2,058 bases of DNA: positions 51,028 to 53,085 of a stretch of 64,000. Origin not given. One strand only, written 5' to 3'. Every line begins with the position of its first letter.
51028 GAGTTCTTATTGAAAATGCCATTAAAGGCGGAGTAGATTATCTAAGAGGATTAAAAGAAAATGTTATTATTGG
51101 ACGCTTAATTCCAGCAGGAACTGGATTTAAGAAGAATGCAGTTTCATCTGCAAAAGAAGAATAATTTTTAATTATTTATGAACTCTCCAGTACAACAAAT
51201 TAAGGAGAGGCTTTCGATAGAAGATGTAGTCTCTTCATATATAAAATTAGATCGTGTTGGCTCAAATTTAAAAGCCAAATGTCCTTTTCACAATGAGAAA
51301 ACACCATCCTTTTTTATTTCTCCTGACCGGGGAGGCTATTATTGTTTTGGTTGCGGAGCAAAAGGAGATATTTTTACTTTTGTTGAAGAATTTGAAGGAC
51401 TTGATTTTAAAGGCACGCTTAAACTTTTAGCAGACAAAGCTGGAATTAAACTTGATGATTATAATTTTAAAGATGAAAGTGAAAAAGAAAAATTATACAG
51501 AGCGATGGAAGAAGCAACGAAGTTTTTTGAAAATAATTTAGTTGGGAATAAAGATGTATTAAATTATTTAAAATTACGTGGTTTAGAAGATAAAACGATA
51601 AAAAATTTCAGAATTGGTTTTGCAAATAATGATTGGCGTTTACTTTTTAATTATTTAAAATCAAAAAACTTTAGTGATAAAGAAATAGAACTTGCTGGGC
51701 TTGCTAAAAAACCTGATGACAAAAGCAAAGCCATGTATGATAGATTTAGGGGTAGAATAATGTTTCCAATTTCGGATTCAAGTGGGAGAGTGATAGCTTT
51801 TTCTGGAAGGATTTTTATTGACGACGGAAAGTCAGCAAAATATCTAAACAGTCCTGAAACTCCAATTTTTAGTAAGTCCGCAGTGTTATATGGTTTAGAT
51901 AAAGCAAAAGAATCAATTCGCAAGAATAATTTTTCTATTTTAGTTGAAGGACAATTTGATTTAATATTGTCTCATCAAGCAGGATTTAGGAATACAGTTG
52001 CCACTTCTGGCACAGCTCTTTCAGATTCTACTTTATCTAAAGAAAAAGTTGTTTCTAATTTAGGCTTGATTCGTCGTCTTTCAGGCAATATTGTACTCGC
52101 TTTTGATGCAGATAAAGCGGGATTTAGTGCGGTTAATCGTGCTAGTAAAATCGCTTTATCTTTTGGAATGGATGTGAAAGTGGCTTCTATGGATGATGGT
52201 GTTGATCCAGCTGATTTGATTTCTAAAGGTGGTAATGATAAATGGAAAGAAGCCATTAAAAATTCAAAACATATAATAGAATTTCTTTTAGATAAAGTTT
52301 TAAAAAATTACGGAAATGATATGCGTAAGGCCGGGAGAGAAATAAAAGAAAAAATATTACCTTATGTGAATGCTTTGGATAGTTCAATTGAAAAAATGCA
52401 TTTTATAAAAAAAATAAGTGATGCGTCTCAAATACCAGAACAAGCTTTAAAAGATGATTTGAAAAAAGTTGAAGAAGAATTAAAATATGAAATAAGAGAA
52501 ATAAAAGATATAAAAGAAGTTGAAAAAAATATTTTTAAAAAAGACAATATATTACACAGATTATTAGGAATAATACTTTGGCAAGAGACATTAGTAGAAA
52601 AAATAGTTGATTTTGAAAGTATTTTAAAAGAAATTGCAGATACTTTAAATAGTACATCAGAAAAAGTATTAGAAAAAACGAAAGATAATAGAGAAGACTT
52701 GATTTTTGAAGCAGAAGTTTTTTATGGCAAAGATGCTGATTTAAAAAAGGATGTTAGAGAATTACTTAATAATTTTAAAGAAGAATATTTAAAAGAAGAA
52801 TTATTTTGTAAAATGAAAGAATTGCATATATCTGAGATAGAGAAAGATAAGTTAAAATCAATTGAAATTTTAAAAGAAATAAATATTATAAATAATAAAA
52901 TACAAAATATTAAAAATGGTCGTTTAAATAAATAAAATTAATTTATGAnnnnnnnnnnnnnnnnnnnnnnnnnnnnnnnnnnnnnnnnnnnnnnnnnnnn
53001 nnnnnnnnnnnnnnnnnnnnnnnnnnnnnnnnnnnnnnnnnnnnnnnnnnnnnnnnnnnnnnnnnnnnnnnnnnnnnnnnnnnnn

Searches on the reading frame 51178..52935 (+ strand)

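Call 66: search_protein_families(library=pfam, proteins=[window:51178-52935:+], max_evalue=0.001)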
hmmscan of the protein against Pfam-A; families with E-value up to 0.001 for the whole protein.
window:51178-52935:+ (585 aa): 5 families
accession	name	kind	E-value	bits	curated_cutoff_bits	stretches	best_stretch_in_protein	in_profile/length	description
PF08275.17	DNAG_N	-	1.4e-41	142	26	1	116-244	1-128/128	DNA primase catalytic core, N-terminal domain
PF01807.25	Zn_ribbon_DnaG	-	1.4e-31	108.6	24.9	1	4-94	5-95/98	CHC2 zinc finger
PF13155.12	Toprim_2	-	4.4e-13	49.8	22.1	1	254-347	1-87/88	Toprim-like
PF13662.12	Toprim_4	-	2.2e-12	47.5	25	1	254-335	4-83/85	Toprim domain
PF01751.28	Toprim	-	2.6e-09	37.6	23.1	1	254-332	3-90/96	Toprim domain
